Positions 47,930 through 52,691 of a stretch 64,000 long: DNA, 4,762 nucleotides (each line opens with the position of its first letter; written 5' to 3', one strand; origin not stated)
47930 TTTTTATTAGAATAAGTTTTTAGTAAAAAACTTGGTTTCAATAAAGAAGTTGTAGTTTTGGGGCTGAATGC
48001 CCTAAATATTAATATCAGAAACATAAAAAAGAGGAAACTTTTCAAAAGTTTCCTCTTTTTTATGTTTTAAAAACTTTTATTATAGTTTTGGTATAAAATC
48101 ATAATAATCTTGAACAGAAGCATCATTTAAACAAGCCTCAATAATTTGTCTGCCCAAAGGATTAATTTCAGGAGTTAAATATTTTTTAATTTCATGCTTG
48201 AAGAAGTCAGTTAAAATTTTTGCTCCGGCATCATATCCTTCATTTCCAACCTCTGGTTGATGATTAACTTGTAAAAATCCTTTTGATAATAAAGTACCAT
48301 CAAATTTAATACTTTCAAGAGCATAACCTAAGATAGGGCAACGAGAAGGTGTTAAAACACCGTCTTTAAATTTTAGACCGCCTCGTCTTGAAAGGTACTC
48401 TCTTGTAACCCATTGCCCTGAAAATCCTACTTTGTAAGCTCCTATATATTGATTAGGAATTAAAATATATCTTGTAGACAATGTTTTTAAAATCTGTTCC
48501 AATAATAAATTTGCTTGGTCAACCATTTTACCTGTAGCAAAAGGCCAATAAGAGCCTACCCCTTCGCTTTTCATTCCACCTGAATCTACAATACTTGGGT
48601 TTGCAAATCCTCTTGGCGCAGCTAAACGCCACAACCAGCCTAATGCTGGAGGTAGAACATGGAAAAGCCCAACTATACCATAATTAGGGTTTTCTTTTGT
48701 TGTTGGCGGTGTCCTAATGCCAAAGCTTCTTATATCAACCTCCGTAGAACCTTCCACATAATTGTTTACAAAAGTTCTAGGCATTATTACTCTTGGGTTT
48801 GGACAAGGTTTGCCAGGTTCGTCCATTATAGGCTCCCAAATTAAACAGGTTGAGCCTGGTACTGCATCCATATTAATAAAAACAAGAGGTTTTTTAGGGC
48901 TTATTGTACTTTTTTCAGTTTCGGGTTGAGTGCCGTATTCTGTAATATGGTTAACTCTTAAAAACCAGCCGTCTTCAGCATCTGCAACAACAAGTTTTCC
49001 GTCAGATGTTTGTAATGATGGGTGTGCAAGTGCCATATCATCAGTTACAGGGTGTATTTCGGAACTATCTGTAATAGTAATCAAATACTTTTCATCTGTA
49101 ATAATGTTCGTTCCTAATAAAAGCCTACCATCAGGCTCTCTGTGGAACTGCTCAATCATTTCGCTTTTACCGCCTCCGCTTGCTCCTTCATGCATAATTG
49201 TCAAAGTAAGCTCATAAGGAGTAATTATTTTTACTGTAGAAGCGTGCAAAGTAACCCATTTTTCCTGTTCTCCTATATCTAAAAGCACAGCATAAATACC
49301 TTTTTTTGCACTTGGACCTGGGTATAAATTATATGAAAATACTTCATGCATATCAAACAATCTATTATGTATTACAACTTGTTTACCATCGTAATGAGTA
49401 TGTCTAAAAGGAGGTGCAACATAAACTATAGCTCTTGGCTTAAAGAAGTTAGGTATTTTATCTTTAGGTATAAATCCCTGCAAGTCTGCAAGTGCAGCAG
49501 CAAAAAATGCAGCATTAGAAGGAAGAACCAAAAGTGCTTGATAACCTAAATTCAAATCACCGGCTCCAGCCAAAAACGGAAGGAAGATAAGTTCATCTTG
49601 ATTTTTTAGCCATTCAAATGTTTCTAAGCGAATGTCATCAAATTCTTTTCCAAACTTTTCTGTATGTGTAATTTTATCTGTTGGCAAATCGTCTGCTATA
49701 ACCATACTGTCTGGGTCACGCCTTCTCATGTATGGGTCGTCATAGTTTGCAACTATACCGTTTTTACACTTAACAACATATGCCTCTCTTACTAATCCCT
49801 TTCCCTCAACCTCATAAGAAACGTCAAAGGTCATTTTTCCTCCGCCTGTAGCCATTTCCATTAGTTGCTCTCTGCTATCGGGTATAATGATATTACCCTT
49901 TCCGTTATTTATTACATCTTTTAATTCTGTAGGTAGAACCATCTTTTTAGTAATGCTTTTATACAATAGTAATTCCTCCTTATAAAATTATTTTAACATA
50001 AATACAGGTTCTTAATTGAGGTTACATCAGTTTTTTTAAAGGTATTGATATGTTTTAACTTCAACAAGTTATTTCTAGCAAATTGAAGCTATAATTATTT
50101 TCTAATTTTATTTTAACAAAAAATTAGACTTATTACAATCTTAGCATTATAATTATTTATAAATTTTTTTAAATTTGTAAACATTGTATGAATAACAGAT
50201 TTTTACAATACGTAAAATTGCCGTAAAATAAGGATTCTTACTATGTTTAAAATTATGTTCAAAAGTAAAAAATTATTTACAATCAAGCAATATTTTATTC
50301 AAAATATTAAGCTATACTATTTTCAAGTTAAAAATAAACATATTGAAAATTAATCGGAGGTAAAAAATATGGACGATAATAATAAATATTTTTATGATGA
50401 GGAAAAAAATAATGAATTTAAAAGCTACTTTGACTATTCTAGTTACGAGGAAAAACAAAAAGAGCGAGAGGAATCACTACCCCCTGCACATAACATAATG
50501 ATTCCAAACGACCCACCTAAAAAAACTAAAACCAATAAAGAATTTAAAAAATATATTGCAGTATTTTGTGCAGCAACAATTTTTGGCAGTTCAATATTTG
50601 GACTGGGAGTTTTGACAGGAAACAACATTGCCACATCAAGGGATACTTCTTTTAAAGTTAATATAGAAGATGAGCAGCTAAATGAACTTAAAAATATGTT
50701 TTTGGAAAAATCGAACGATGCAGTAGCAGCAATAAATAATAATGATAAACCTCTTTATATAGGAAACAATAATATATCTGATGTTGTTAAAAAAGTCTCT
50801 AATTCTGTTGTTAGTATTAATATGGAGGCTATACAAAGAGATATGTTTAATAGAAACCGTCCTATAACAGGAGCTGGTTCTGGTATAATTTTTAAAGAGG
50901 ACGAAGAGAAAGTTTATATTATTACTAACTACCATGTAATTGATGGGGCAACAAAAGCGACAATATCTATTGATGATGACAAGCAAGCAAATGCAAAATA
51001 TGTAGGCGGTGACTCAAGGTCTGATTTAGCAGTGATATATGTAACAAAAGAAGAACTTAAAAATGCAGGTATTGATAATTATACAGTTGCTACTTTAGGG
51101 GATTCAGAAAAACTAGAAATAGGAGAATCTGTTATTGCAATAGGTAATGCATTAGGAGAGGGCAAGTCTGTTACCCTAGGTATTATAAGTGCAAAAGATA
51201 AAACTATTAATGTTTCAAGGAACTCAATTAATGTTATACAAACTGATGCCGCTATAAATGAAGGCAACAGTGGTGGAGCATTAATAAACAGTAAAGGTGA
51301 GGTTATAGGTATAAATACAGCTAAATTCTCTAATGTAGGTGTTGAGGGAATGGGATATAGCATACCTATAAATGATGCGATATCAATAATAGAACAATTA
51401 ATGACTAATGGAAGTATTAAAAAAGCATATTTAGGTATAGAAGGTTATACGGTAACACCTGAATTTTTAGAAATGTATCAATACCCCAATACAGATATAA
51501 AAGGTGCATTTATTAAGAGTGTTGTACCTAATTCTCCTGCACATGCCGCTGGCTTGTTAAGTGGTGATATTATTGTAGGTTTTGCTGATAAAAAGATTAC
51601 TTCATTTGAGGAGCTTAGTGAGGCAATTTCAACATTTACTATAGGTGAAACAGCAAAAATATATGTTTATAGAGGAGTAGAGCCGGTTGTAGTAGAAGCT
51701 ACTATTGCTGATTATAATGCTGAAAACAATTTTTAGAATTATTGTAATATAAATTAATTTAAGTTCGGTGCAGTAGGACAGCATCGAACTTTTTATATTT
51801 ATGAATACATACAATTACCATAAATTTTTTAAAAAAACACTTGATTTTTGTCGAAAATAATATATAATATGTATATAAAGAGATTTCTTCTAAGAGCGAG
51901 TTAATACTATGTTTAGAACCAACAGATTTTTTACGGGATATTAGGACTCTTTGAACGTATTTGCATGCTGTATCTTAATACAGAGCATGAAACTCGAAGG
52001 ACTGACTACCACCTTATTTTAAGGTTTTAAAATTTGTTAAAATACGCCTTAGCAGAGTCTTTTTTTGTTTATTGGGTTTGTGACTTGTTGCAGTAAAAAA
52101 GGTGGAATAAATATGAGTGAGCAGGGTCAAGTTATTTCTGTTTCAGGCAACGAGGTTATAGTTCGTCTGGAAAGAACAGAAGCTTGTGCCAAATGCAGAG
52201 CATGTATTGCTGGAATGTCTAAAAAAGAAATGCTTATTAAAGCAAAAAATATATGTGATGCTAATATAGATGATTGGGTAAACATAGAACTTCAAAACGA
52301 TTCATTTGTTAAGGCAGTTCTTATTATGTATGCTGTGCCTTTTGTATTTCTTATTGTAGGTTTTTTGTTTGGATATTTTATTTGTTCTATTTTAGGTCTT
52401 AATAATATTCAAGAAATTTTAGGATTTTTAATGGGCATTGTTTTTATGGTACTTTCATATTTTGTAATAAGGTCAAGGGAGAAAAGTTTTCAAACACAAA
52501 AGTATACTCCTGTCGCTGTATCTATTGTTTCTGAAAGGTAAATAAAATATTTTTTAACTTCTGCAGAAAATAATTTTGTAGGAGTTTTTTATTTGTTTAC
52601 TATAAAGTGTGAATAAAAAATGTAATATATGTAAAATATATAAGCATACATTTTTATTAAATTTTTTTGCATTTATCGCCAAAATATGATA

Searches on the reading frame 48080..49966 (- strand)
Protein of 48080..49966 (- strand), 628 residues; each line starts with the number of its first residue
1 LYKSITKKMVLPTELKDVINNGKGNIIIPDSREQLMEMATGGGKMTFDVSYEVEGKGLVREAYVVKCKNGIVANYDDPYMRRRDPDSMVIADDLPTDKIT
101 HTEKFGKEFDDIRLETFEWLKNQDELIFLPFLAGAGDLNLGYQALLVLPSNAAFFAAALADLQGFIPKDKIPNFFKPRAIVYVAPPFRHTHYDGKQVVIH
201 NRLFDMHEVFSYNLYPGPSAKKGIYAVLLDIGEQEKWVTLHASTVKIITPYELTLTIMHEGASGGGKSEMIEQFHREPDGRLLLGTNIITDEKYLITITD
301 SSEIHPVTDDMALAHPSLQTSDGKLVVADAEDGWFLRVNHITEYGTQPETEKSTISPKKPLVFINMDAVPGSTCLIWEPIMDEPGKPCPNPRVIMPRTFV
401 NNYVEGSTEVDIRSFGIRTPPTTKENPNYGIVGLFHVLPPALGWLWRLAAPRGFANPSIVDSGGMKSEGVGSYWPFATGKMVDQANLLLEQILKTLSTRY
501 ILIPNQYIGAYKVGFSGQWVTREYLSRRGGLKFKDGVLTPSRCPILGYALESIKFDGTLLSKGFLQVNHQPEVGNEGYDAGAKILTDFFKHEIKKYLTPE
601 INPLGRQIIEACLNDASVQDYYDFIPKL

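Call 81: search_protein_families(library=pfam, proteins=[window:48080-49966:-], max_evalue=0.00001)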
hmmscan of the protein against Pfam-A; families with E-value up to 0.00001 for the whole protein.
window:48080-49966:- (628 aa): 1 family
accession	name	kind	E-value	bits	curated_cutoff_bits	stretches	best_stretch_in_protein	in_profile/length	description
PF16260.11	DUF4914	-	0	1041.9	25.7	1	11-625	1-612/612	Domain of unknown function (DUF4914)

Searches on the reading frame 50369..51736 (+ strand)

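Call 81: search_protein_families(library=pfam, proteins=[window:50369-51736:+], max_evalue=0.00001)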
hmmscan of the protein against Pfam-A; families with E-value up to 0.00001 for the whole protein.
window:50369-51736:+ (455 aa): 4 families
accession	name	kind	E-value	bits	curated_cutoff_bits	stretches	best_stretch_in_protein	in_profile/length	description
PF13365.12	Trypsin_2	-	5.2e-29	102.3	27.6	1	170-315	1-144/144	Trypsin-like peptidase domain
PF00089.32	Trypsin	-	1.7e-13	51.3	20.6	1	183-338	36-217/220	Trypsin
PF13180.12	PDZ_2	-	3.8e-12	46.8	27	1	376-443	12-77/80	PDZ domain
PF17820.7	PDZ_6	-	9.1e-09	35.4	27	1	381-421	1-41/54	PDZ domain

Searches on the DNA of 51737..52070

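Call 82: search_rna_families(source=window, start=51737, end=52070, threshold=evalue, max_evalue=1)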
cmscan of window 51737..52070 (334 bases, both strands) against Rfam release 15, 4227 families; matches with E-value up to 1: 2.
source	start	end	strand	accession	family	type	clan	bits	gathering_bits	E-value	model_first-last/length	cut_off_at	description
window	51881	52062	+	RF00013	6S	Gene;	-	29.7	46.4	0.00018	1-187/187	no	6S / SsrS RNA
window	51759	51846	-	RF02377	SurA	Gene; sRNA;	-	11.5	100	0.73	1-279/279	no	SurA sRNA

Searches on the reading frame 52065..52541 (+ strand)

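Call 30: search_protein_families(library=pfam, proteins=[window:52065-52541:+])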
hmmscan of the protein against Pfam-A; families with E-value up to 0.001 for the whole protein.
window:52065-52541:+ (158 aa): 1 family
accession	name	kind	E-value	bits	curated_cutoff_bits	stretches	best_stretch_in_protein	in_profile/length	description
PF04246.17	RseC_MucC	-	2.9e-28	98.8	24.4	1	23-152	1-129/130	Positive regulator of sigma(E), RseC/MucC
